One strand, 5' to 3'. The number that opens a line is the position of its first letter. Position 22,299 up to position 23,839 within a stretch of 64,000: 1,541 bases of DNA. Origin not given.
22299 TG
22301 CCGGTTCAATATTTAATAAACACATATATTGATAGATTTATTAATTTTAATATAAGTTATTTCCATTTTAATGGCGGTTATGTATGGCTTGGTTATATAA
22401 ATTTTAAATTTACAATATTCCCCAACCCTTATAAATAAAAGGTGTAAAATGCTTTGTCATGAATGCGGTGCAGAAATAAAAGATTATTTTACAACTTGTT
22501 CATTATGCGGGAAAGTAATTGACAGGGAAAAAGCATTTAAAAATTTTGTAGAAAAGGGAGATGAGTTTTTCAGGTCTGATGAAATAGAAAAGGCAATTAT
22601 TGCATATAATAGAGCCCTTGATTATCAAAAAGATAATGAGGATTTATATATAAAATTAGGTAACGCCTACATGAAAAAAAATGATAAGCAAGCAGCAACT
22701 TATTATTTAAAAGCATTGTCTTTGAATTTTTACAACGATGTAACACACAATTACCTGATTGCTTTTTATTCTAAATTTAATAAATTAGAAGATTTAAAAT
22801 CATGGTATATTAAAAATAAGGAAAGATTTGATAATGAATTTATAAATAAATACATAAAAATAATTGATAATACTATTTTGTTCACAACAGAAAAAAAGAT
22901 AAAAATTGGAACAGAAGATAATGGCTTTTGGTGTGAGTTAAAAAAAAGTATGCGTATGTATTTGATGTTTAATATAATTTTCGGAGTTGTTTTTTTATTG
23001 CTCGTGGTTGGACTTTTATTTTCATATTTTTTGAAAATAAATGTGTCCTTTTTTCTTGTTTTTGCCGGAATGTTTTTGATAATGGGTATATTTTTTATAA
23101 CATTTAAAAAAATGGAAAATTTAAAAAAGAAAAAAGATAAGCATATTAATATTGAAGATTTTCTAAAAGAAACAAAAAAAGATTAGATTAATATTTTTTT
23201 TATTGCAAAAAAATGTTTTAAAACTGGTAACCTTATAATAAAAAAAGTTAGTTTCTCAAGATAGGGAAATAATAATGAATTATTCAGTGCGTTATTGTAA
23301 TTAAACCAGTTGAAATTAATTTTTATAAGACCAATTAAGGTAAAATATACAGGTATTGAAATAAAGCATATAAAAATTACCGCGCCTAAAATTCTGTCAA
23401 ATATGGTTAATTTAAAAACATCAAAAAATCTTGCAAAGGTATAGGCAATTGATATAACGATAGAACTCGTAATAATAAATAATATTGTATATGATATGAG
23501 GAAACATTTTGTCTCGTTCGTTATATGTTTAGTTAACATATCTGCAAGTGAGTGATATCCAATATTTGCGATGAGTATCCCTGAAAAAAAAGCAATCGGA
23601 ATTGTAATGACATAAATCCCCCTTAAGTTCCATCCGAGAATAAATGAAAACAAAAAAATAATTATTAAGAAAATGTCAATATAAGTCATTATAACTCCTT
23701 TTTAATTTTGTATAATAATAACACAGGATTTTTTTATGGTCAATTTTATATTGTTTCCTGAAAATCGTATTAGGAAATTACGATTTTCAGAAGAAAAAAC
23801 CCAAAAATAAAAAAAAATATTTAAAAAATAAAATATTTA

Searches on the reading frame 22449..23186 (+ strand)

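Call 39: search_protein_families(library=pfam, proteins=[window:22449-23186:+])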
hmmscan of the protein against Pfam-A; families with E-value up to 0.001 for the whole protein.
window:22449-23186:+ (245 aa): 6 families
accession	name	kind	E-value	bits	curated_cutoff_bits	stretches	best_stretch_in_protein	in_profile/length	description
PF13414.12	TPR_11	-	2.1e-09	37.4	26.8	1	37-77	1-41/42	TPR repeat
PF07719.23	TPR_2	-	6.3e-06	26.4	27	0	66-93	3-31/34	Tetratricopeptide repeat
PF13181.12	TPR_8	-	3.4e-05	24.1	25.7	0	65-93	2-31/34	Tetratricopeptide repeat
PF13240.11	Zn_Ribbon_1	-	4e-05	23.7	25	1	3-22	2-21/23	zinc-ribbon domain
PF00515.34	TPR_1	-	0.00021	21.4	27.8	0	36-63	7-34/34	Tetratricopeptide repeat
PF02673.24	BacA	-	0.00027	21.2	33.4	1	151-238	77-149/257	Bacitracin resistance protein BacA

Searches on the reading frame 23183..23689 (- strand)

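Call 39: search_protein_families(library=pfam, proteins=[window:23183-23689:-])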
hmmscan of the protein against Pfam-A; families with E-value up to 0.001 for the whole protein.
window:23183-23689:- (168 aa): 1 family
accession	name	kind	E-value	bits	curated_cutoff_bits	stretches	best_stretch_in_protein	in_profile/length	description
PF02674.22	Colicin_V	-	1.5e-13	51.4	29.3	1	4-147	1-142/144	Colicin V production protein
